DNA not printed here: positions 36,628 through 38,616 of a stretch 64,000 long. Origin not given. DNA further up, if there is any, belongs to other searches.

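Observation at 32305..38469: Translationally coupled Arn/Gtr-like lipid-carrier amino-sugar glycosylation operon built from an unusual parts list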

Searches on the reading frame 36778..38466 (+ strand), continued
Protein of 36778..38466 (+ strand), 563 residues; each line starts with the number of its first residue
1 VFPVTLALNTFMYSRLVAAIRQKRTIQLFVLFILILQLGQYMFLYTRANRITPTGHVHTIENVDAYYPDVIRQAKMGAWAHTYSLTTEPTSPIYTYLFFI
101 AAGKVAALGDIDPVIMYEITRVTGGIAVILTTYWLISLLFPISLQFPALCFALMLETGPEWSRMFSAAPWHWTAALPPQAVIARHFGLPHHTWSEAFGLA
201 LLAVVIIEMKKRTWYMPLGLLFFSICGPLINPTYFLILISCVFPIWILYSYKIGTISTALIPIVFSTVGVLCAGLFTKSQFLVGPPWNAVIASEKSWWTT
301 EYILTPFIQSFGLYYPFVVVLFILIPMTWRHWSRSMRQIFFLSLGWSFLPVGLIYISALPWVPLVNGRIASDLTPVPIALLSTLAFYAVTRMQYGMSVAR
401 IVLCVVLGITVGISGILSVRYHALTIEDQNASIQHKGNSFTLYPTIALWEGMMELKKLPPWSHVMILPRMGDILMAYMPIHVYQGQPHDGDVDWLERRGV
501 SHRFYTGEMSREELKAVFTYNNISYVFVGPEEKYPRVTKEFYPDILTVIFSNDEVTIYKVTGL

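Call 45: find_encoding_contigs(protein=P0004, flank=10000, max_places=1)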
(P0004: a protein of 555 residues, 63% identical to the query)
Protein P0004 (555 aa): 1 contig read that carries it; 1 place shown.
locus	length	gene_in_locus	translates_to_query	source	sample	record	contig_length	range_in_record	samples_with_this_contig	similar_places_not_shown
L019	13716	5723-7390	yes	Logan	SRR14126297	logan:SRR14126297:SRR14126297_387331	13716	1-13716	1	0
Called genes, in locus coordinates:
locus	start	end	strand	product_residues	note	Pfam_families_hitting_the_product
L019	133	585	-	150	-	-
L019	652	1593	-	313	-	-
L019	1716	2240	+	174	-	PF00561:Abhydrolase_1 (faint), PF06821:Ser_hydrolase, PF12697:Abhydrolase_6 (faint)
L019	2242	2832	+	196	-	PF01351:RNase_HII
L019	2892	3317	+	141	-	-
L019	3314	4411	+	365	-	PF01041:DegT_DnrJ_EryC1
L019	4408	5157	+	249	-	PF00535:Glycos_transf_2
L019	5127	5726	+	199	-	PF00583:Acetyltransf_1, PF13508:Acetyltransf_7, PF08445:FR47 (weak), PF13673:Acetyltransf_10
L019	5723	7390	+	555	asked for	-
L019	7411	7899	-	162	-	PF08211:dCMP_cyt_deam_2, PF00383:dCMP_cyt_deam_1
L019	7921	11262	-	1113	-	PF00873:ACR_tran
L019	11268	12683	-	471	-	PF25919:BSH_CusB (faint), PF00364:Biotin_lipoyl (faint), PF25973:BSH_CzcB (faint), PF25984:BSH_YknX (faint)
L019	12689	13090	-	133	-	PF12802:MarR_2 (weak), PF01047:MarR (weak)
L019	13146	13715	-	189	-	?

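Call 46: find_encoding_contigs(protein=P0007, flank=10000, max_places=1)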
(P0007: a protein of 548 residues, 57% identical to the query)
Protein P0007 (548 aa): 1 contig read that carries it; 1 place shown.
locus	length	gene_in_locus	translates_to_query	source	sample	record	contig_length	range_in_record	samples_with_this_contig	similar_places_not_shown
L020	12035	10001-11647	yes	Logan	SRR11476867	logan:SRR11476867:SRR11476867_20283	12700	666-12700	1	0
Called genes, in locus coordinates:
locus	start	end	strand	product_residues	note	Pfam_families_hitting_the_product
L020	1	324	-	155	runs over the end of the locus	-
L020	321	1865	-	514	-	-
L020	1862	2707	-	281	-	PF01370:Epimerase, PF02719:Polysacc_synt_2 (faint), PF04321:RmlD_sub_bind, PF07993:NAD_binding_4 (faint), PF16363:GDP_Man_Dehyd (faint)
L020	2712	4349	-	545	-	-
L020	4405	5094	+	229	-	PF00535:Glycos_transf_2, PF13641:Glyco_tranf_2_3 (weak)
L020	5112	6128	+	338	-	PF01408:GFO_IDH_MocA, PF03447:NAD_binding_3 (weak), PF02894:GFO_IDH_MocA_C (weak), PF22725:GFO_IDH_MocA_C3 (weak)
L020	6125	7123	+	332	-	PF01073:3Beta_HSD, PF01370:Epimerase, PF02719:Polysacc_synt_2, PF04321:RmlD_sub_bind, PF05368:NmrA, PF07993:NAD_binding_4, PF16363:GDP_Man_Dehyd, PF13460:NAD_binding_10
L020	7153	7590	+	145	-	-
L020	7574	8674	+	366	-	PF01041:DegT_DnrJ_EryC1, PF00155:Aminotran_1_2 (weak), PF00266:Aminotran_5 (weak), PF01212:Beta_elim_lyase (weak)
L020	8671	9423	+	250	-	PF00535:Glycos_transf_2, PF13641:Glyco_tranf_2_3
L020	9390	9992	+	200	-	PF00583:Acetyltransf_1, PF13508:Acetyltransf_7, PF13673:Acetyltransf_10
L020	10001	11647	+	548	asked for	-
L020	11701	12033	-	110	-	?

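Call 49: search_protein_representatives(alignment_id=A1)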
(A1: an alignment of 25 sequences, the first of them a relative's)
Query: 25 sequences, 547 profile positions. Proteins with E-value up to 0.001 (for the whole library): 2585; up to 1e-10: 1007; up to 1e-30: 118. The best 150 are listed.
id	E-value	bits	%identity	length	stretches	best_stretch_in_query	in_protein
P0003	3.7e-253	857.7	-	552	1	3-545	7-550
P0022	1.9e-222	756.3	-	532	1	10-545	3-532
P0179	1.3e-167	575.3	-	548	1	7-545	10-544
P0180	2.1e-166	571.3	-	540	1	3-545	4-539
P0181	1.0e-143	496.5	-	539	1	4-545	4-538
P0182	4.0e-141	487.9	-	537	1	11-545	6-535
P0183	2.4e-139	482.0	-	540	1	13-543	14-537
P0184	1.9e-138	479.0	-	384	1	41-377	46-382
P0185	1.9e-137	475.7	-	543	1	8-544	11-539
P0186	2.9e-134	465.2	-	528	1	10-544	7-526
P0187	3.1e-133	461.8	-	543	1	9-546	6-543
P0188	1.8e-132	459.4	-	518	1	10-544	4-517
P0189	5.3e-132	457.8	-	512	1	10-544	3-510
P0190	4.7e-126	438.1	-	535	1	8-546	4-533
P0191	1.7e-124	433.0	-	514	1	23-545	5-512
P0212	2.8e-50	188.0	-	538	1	29-545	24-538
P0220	8.6e-44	166.6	-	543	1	28-544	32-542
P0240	1.4e-37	146.1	-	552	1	3-545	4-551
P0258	7.3e-35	137.1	-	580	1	10-544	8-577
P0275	2.7e-33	132.0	-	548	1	4-544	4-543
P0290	7.1e-31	124.0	-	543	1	4-546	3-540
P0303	1.6e-29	119.5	-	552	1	8-546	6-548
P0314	1.9e-28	116.0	-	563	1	11-545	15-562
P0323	1.6e-27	112.9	-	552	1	12-545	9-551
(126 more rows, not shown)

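Call 65: search_protein_families(library=pfam, alignment_id=A5, max_evalue=0.01)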
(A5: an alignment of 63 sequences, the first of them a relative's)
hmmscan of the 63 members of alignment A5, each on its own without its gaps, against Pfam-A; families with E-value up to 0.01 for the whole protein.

A. member 1, P0001 (552 aa): 0 families

B. families by the number of members that match (of 63 scanned): 3 families
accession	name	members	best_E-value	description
PF11633.14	bCoV_SUD_M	1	0.0082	Betacoronavirus single-stranded poly(A) binding domain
PF09913.15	DUF2142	1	0.0086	Predicted membrane protein (DUF2142)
PF20455.3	DUF6708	1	0.0097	Family of unknown function (DUF6708)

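Call 74: search_protein_families(library=ncbifam, proteins=[L020:5112-6125:+, L020:6125-7120:+, L020:4405-5091:+, L020:1865-2707:-, L014:1847-2851:+, L014:2854-3852:+, L018:2395-3294:+, L018:5887-6669:+], max_evalue=1e-10)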
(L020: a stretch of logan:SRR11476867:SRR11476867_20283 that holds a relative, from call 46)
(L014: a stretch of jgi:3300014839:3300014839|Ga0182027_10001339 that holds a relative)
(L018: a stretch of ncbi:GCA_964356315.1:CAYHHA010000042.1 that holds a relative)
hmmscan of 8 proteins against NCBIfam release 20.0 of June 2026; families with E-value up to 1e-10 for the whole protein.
L020:5112-6125:+ (338 aa): 9 families
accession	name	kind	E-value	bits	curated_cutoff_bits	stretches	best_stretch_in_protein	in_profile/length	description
NF040723.1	UDP-GlcNAcDh_Arch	equivalog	8.8e-40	137.1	450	1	2-257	1-252/302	UDP-N-acetylglucosamine 3-dehydrogenase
NF008607.0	PRK11579.1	subfamily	3.9e-28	98.4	330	1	2-149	5-150/346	oxidoreductase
TIGR04380.1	myo_inos_iolG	equivalog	1.2e-25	90.1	355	1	1-193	1-199/330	inositol 2-dehydrogenase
NF052479.1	LevoglcsnDh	equivalog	9.4e-19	67.3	650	1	30-146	40-156/386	levoglucosan dehydrogenase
NF041392.1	XylDh_Gfo6_Halo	equivalog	3.3e-16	59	350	1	2-204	17-223/350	D-xylose 1-dehydrogenase Gfo6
NF058563.1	BT_2159_fam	equivalog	3.4e-16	59.2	650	1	2-158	1-157/350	disaccharide 3-dehydrogenase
NF052679.1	InsChiInosDhIolG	equivalog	6.1e-16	58.4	540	1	2-156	3-160/343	bifunctional inositol 2-dehydrogenase/D-chiro-inositol 1-dehydrogenase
NF058561.1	BT_2158_fam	equivalog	6.7e-15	54.6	750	1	6-150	38-183/487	glycoside 3-dehydrogenase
NF007574.0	PRK10206.1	equivalog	5e-14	52.1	352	1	41-148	43-150/345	oxidoreductase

L020:6125-7120:+ (332 aa): 23 families
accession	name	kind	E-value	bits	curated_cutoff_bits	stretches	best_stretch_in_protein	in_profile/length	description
TIGR04180.1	EDH_00030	hypoth_equivalog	3.6e-59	200.2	475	1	8-300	1-296/297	NAD-dependent 4,6-dehydratase LegB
TIGR01181.1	dTDP_gluc_dehyt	equivalog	4.1e-46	157.6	365.1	1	8-316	2-314/321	dTDP-glucose 4,6-dehydratase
TIGR01179.1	galE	equivalog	3.9e-40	137.7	262.3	1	8-315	2-327/332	UDP-glucose 4-epimerase GalE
TIGR02197.1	heptose_epim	equivalog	1.2e-36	126.5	274.6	1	8-315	1-315/316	ADP-glyceromanno-heptose 6-epimerase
NF011728.1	PRK15181.1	equivalog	8.6e-36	123.6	760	1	6-313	16-337/348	Vi polysaccharide biosynthesis UDP-N-acetylglucosaminuronic acid C-4 epimerase TviC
TIGR03466.1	HpnA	hypoth_equivalog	1.4e-27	96.4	367.65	1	7-303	2-283/327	hopanoid-associated sugar epimerase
NF008360.0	PRK11150.1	equivalog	3.1e-24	85.7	452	1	8-316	2-309/310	ADP-glyceromanno-heptose 6-epimerase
NF007582.0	PRK10217.1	equivalog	3.1e-24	85.7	698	1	7-316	3-334/355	dTDP-glucose 4,6-dehydratase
NF007956.0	PRK10675.1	subfamily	4.5e-24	85.2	394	1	8-312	3-328/338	UDP-glucose 4-epimerase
NF007490.0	PRK10084.1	subfamily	5.6e-23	81.5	649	1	8-316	3-337/361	dTDP-glucose 4,6-dehydratase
NF043036.1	ErythonDh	equivalog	1.4e-18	67.2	325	1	8-164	3-164/321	D-erythronate dehydrogenase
NF042423.1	oxyalk_red_Shew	equivalog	2.4e-18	66.3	580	1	6-233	9-221/331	2-alkyl-3-oxoalkanoate reductase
NF047922.1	GDPFucSynFcl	equivalog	1.5e-17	64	500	1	96-314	77-302/308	GDP-L-fucose synthase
NF042422.1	oxyalk_red_OleD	equivalog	2.8e-17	63.1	580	1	8-232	3-214/329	2-alkyl-3-oxoalkanoate reductase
NF052578.1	StrlDmthSdmBMthl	equivalog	7.5e-17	62.1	600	1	7-266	2-247/328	sterol demethylase protein SdmB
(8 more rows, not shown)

L020:4405-5091:+ (229 aa): 4 families
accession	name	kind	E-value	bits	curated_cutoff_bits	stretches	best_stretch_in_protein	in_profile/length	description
NF007986.1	PRK10714.1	equivalog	9.1e-19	67.6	529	1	5-203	7-205/316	undecaprenyl-phosphate 4-deoxy-4-formamido-L-arabinose transferase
TIGR04182.1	glyco_TIGR04182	equivalog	1.4e-15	57.5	325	1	7-205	3-197/293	S-layer glycoprotein N-glycosyltransferase AglJ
TIGR03937.1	PgaC_IcaA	equivalog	3.9e-15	55.7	422.3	1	3-108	44-146/407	poly-beta-1,6-N-acetyl-D-glucosamine synthase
NF047683.1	TeichurnBiosyTuaG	equivalog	1.4e-14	54.3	400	1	4-119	6-118/252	teichuronic acid biosynthesis protein TuaG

L020:1865-2707:- (281 aa): 2 families
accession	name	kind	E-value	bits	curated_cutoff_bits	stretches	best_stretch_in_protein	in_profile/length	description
TIGR01214.1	rmlD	equivalog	3.6e-38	131.3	224.05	1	4-276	1-280/285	dTDP-4-dehydrorhamnose reductase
NF007440.0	PRK09987.1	equivalog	4.7e-13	49.1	308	1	4-146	2-142/299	dTDP-4-dehydrorhamnose reductase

L014:1847-2851:+ (335 aa): 9 families
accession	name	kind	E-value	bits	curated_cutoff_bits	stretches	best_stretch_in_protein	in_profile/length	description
NF040723.1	UDP-GlcNAcDh_Arch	equivalog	2.9e-43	148.5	450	1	2-325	1-300/302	UDP-N-acetylglucosamine 3-dehydrogenase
TIGR04380.1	myo_inos_iolG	equivalog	3.5e-26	91.9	355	1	1-193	1-199/330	inositol 2-dehydrogenase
NF008607.0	PRK11579.1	subfamily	1.6e-21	76.7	330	1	2-149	5-150/346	oxidoreductase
NF052479.1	LevoglcsnDh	equivalog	1e-17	64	650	1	31-145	41-155/386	levoglucosan dehydrogenase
NF007574.0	PRK10206.1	equivalog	2.6e-16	59.6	352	1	45-149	47-151/345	oxidoreductase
NF041392.1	XylDh_Gfo6_Halo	equivalog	1.4e-13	50.3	350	1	65-149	84-168/350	D-xylose 1-dehydrogenase Gfo6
NF058563.1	BT_2159_fam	equivalog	1.9e-13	50.2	650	1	2-150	1-149/350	disaccharide 3-dehydrogenase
NF058561.1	BT_2158_fam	equivalog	1e-12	47.4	750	1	5-149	39-182/487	glycoside 3-dehydrogenase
NF052679.1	InsChiInosDhIolG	equivalog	1.9e-11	43.6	540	1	2-181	3-187/343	bifunctional inositol 2-dehydrogenase/D-chiro-inositol 1-dehydrogenase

L014:2854-3852:+ (333 aa): 23 families
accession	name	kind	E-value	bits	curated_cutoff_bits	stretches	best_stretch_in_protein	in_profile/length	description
TIGR04180.1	EDH_00030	hypoth_equivalog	2.2e-58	197.7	475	1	12-300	1-295/297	NAD-dependent 4,6-dehydratase LegB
TIGR01181.1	dTDP_gluc_dehyt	equivalog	4e-45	154.3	365.1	1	12-315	2-312/321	dTDP-glucose 4,6-dehydratase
NF011728.1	PRK15181.1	equivalog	3.6e-39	134.7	760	1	5-314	11-337/348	Vi polysaccharide biosynthesis UDP-N-acetylglucosaminuronic acid C-4 epimerase TviC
TIGR01179.1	galE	equivalog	3.4e-38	131.3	262.3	1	12-307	2-318/332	UDP-glucose 4-epimerase GalE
TIGR02197.1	heptose_epim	equivalog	4.3e-36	124.7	274.6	1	12-316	1-315/316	ADP-glyceromanno-heptose 6-epimerase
TIGR03466.1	HpnA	hypoth_equivalog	9.4e-28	97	367.65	1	11-238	2-221/327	hopanoid-associated sugar epimerase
NF042423.1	oxyalk_red_Shew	equivalog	1.7e-24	86.5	580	1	6-235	5-222/331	2-alkyl-3-oxoalkanoate reductase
NF007956.0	PRK10675.1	subfamily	4.2e-23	82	394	1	12-306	3-321/338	UDP-glucose 4-epimerase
NF042422.1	oxyalk_red_OleD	equivalog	1.3e-22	80.6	580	1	12-235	3-216/329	2-alkyl-3-oxoalkanoate reductase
NF007582.0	PRK10217.1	equivalog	1.9e-21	76.6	698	1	10-264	2-269/355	dTDP-glucose 4,6-dehydratase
NF007490.0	PRK10084.1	subfamily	2e-20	73.1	649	1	12-314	3-334/361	dTDP-glucose 4,6-dehydratase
NF008360.0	PRK11150.1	equivalog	2.4e-19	69.7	452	1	12-316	2-308/310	ADP-glyceromanno-heptose 6-epimerase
NF047922.1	GDPFucSynFcl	equivalog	3e-19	69.6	500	1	106-314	85-301/308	GDP-L-fucose synthase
NF052578.1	StrlDmthSdmBMthl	equivalog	1.5e-18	67.6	600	1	11-261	2-241/328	sterol demethylase protein SdmB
NF005998.1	PRK08125.1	equivalog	2.7e-18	65.7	777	1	8-263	314-583/649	bifunctional UDP-4-amino-4-deoxy-L-arabinose formyltransferase/UDP-glucuronic acid oxidase ArnA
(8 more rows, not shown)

L018:2395-3294:+ (300 aa): 2 families
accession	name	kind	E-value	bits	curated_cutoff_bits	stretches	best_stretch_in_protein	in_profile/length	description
TIGR01214.1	rmlD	equivalog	9e-34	116.9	224.05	1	7-299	2-282/285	dTDP-4-dehydrorhamnose reductase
NF007440.0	PRK09987.1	equivalog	9.9e-11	41.5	308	0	8-235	4-224/299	dTDP-4-dehydrorhamnose reductase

L018:5887-6669:+ (261 aa): 8 families
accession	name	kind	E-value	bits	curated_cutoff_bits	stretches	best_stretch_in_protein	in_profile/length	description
TIGR02623.1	G1P_cyt_trans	equivalog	5.8e-82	275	300.25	1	1-259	1-255/255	glucose-1-phosphate cytidylyltransferase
TIGR03992.1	Arch_glmU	subfamily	8.5e-24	84.1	292.1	1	1-81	1-81/393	bifunctional sugar-1-phosphate nucleotidylyltransferase/acetyltransferase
NF052502.1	man1P_GTase_Rv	exception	1.9e-19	69.8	440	0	112-242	86-222/352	mannose-1-phosphate guanylyltransferase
NF049965.1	GlMnHpPGnyltfHddC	equivalog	2.7e-19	69.7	300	1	1-67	1-67/221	D-glycero-D-manno-heptose 1-phosphate guanosyltransferase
NF041313.1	UDPGP_AglF_Halo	equivalog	1e-18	67.7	400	1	1-92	1-91/234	UTP--glucose-1-phosphate uridylyltransferase AglF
TIGR01208.1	rmlA_long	equivalog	1.8e-13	50.1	320.25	0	2-88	1-88/353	glucose-1-phosphate thymidylyltransferase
NF041173.1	Sug_nt_acttase_Thmprot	equivalog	4.4e-13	49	600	0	117-253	89-230/405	bifunctional sugar-1-phosphate nucleotidylyltransferase/acetyltransferase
NF045761.1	NAMPUrTaseMurU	equivalog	1.1e-11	45.1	250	0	1-71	1-71/226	N-acetylmuramate alpha-1-phosphate uridylyltransferase MurU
